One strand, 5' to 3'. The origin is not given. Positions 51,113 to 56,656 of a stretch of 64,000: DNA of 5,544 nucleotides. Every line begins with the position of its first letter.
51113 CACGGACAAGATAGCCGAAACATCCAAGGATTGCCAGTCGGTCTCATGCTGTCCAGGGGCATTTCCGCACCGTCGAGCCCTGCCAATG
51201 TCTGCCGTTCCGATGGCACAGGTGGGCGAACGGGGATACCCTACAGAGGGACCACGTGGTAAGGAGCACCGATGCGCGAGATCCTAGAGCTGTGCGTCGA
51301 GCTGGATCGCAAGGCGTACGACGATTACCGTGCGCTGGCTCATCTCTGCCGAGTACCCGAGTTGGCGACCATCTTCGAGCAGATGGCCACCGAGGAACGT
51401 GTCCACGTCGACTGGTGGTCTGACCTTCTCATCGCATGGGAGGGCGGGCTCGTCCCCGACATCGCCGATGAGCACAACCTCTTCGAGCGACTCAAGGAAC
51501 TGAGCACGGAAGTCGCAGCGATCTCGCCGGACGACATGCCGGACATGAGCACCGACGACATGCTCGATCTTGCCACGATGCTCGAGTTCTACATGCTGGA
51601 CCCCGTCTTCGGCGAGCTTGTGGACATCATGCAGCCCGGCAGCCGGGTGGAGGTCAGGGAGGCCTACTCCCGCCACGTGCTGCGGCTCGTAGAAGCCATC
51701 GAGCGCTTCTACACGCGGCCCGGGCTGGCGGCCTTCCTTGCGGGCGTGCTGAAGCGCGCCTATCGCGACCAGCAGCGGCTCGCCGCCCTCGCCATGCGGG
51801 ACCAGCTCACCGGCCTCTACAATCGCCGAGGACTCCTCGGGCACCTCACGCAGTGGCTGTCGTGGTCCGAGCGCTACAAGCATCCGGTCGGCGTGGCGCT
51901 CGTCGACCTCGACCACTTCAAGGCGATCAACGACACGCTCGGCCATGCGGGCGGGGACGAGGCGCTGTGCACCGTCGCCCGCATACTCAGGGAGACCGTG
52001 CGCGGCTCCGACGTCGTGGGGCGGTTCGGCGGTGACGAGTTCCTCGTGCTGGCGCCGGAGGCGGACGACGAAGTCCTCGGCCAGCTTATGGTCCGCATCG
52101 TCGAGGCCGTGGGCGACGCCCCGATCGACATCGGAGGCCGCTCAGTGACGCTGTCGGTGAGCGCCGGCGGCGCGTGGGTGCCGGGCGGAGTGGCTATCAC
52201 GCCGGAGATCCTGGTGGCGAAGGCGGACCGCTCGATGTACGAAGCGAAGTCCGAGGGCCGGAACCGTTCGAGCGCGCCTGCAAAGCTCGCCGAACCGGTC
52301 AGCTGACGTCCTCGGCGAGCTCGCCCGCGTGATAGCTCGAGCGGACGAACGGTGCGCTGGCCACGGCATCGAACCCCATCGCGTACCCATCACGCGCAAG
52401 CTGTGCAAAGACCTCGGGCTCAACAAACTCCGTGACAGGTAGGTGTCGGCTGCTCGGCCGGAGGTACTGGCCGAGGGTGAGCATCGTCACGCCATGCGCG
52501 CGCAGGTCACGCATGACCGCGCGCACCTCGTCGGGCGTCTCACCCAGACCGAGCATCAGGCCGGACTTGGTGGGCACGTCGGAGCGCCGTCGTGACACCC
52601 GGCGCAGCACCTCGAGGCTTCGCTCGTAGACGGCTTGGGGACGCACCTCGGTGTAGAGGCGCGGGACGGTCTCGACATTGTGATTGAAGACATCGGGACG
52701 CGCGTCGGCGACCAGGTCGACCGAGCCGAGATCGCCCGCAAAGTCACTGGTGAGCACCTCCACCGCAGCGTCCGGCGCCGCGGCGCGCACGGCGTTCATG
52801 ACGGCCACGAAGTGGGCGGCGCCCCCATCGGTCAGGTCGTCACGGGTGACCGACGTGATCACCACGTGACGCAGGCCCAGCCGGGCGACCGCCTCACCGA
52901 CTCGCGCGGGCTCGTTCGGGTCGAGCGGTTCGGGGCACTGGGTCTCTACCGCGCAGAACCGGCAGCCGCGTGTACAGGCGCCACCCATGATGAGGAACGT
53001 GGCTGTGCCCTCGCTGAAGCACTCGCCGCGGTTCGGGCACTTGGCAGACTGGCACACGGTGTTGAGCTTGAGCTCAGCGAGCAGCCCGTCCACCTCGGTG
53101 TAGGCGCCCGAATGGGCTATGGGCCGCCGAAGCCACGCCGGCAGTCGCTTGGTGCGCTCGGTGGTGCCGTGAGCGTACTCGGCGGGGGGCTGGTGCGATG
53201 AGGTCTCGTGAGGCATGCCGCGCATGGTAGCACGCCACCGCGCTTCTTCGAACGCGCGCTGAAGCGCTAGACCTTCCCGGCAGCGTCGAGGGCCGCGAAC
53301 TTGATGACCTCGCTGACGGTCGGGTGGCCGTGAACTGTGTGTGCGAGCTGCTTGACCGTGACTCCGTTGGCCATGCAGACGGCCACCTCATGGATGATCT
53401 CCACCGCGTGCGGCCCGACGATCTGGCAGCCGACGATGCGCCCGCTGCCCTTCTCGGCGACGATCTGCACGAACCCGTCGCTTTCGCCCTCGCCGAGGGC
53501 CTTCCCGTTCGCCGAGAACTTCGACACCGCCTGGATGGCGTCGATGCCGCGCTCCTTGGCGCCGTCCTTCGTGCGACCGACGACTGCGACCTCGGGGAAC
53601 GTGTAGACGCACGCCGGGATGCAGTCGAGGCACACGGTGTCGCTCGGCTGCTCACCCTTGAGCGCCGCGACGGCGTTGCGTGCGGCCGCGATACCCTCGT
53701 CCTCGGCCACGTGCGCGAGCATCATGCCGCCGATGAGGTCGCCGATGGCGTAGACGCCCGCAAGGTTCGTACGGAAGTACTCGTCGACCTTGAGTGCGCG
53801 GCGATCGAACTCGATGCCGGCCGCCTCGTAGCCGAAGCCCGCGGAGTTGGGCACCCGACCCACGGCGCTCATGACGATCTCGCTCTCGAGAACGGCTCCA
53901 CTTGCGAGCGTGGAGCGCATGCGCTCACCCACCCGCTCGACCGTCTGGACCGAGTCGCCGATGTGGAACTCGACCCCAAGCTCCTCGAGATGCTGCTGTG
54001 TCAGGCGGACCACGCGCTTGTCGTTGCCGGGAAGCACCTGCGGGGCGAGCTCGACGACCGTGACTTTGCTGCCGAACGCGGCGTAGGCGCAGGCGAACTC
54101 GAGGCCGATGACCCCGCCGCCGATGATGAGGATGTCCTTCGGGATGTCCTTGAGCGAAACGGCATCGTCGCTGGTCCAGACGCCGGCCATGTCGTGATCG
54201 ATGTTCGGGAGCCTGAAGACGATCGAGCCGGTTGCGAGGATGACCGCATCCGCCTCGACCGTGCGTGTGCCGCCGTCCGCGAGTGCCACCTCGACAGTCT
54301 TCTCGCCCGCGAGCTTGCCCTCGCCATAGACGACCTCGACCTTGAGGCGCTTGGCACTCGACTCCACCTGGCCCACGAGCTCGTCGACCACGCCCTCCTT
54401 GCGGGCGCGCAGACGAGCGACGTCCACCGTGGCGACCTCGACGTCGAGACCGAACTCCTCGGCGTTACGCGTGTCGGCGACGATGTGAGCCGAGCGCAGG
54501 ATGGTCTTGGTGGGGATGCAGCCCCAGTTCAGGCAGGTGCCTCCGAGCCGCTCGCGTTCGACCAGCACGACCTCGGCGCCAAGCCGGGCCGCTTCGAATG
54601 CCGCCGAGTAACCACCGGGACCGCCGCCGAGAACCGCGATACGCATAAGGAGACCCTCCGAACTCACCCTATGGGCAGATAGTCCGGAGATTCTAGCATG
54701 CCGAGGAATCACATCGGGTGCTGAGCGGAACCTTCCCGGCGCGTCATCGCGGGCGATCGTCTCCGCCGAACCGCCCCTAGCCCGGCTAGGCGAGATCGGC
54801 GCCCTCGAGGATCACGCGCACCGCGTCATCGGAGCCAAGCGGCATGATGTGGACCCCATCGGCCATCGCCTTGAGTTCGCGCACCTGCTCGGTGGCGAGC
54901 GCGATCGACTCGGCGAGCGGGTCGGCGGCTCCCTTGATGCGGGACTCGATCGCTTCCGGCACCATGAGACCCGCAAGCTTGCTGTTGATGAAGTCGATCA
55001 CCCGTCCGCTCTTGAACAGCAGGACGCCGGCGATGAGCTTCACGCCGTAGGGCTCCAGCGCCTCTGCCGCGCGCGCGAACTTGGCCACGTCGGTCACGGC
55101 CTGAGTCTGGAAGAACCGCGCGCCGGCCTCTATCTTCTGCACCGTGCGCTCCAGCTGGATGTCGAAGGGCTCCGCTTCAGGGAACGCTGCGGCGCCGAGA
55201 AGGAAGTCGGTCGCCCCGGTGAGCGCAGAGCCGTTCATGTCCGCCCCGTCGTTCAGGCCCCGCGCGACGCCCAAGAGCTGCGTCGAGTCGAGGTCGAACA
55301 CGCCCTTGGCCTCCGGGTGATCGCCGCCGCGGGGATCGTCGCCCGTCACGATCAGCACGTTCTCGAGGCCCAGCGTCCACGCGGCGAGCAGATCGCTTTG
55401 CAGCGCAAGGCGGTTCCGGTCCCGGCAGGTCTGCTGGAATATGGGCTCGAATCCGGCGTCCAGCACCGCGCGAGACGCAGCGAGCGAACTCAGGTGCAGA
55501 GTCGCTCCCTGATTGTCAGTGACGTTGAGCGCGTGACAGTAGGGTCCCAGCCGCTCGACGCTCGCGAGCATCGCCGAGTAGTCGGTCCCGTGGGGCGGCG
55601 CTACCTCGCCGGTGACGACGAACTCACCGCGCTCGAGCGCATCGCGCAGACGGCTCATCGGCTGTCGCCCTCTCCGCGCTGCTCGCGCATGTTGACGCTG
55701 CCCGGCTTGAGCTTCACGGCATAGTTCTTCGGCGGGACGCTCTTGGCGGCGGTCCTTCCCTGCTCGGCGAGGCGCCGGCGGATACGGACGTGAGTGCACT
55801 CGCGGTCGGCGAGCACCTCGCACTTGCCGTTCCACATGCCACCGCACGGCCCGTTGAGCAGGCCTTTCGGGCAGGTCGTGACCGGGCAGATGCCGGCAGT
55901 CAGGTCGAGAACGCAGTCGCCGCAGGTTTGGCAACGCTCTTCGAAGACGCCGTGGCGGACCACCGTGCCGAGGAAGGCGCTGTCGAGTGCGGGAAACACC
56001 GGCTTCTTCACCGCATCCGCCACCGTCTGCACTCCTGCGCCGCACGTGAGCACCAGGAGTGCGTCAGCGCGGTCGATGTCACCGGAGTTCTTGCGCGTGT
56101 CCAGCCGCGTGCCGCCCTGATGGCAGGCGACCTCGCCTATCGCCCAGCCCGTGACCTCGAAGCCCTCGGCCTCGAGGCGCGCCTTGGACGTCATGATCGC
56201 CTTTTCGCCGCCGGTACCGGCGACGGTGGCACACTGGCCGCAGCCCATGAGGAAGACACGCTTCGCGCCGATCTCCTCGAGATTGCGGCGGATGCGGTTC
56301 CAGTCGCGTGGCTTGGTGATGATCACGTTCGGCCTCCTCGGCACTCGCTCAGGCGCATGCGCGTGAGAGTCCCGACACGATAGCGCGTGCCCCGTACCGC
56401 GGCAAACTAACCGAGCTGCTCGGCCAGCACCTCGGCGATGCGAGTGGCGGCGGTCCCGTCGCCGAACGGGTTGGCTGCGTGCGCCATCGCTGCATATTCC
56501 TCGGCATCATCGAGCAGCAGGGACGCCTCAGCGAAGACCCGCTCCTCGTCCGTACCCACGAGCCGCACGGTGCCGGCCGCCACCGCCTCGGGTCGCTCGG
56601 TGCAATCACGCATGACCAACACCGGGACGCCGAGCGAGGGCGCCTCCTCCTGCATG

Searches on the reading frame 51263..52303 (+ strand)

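Call 30: search_protein_families(library=pfam, proteins=[window:51263-52303:+], max_evalue=0.00001)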
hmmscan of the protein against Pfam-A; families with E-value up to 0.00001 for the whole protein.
window:51263-52303:+ (347 aa): 1 family
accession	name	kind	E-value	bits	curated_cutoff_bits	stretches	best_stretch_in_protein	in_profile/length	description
PF00990.26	GGDEF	-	1.6e-41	142.2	23.8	1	177-335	1-161/161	Diguanylate cyclase, GGDEF domain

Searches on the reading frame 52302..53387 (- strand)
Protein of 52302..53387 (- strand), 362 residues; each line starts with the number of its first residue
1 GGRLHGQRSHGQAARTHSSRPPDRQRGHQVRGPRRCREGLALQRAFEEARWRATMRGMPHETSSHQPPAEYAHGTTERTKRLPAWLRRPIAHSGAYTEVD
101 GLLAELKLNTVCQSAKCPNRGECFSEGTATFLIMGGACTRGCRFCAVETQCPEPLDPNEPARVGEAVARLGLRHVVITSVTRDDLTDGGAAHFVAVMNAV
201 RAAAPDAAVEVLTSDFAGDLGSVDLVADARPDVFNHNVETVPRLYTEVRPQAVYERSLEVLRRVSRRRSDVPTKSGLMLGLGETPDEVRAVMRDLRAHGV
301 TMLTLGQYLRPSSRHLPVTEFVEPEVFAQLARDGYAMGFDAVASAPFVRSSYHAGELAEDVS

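Call 30: search_protein_families(library=pfam, proteins=[window:52302-53387:-], max_evalue=0.00001)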
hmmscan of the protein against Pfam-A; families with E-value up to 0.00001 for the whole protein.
window:52302-53387:- (362 aa): 2 families
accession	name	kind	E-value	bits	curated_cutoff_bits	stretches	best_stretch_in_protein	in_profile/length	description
PF04055.27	Radical_SAM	-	1e-21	78.2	29.5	1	133-295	2-166/166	Radical SAM superfamily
PF16881.10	LIAS_N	-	9.3e-06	26.5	27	0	76-117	55-96/96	N-terminal domain of lipoyl synthase of Radical_SAM family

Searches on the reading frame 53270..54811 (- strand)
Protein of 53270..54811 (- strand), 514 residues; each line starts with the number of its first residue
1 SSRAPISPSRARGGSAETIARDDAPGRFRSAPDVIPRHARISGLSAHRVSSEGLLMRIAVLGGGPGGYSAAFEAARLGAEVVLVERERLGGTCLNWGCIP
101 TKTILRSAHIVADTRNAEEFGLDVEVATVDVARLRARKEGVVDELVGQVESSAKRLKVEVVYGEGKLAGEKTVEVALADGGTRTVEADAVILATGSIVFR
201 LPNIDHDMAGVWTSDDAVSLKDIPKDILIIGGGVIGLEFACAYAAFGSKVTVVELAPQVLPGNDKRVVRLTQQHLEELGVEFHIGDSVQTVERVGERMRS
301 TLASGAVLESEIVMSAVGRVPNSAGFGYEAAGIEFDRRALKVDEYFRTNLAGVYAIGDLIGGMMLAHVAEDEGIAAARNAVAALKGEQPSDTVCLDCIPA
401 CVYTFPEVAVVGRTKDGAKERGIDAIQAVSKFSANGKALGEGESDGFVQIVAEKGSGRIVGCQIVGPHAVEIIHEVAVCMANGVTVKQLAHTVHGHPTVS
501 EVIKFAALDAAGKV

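Call 33: search_protein_families(library=pfam, proteins=[window:53270-54811:-], max_evalue=0.00001)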
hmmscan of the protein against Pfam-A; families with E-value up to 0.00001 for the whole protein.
window:53270-54811:- (514 aa): 10 families
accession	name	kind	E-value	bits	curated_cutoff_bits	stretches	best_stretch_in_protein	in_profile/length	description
PF07992.20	Pyr_redox_2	-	9.8e-69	232.4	26.1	1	56-373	1-291/291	Pyridine nucleotide-disulphide oxidoreductase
PF02852.28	Pyr_redox_dim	-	6.4e-32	110.5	25.3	1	398-505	1-108/110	Pyridine nucleotide-disulphide oxidoreductase, dimerisation domain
PF00070.33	Pyr_redox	-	3.9e-24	85.4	22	1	227-296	2-71/82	Pyridine nucleotide-disulphide oxidoreductase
PF13738.12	Pyr_redox_3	-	5.4e-12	46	30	1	60-357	2-305/305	Pyridine nucleotide-disulphide oxidoreductase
PF01134.28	GIDA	-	3.3e-10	40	22.1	1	58-196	2-150/391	Glucose inhibited division protein A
PF13450.12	NAD_binding_8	-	1.5e-09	38.4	21.9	0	60-113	1-54/68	NAD(P)-binding Rossmann-like domain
PF12831.13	FAD_oxidored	-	8.9e-08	32.3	27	1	58-195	2-145/416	FAD dependent oxidoreductase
PF03486.20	HI0933_like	-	2.3e-07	30.9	50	0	57-88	2-33/244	HI0933-like protein Rossmann domain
PF01266.30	DAO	-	5.3e-07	29.9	27.9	0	57-92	1-38/353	FAD dependent oxidoreductase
PF00890.30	FAD_binding_2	-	6e-07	29.4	20.4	0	58-91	2-35/414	FAD binding domain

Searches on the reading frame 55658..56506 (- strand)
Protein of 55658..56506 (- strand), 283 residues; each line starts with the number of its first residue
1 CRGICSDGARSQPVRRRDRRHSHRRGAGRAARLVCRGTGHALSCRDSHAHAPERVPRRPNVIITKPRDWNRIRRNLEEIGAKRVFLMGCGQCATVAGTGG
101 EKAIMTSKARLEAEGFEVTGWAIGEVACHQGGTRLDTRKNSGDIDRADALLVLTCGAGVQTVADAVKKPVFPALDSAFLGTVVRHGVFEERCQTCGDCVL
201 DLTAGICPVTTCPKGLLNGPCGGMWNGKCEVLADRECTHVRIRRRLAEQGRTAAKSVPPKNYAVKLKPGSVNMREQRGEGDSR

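Call 33: search_protein_families(library=pfam, proteins=[window:55658-56506:-], max_evalue=0.00001)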
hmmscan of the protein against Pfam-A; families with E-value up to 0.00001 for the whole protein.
window:55658-56506:- (283 aa): 1 family
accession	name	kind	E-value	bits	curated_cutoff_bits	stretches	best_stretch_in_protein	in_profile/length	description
PF12225.13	DUF5981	-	8.4e-30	102.7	23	1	171-261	1-93/95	Methylene-tetrahydrofolate reductase C terminal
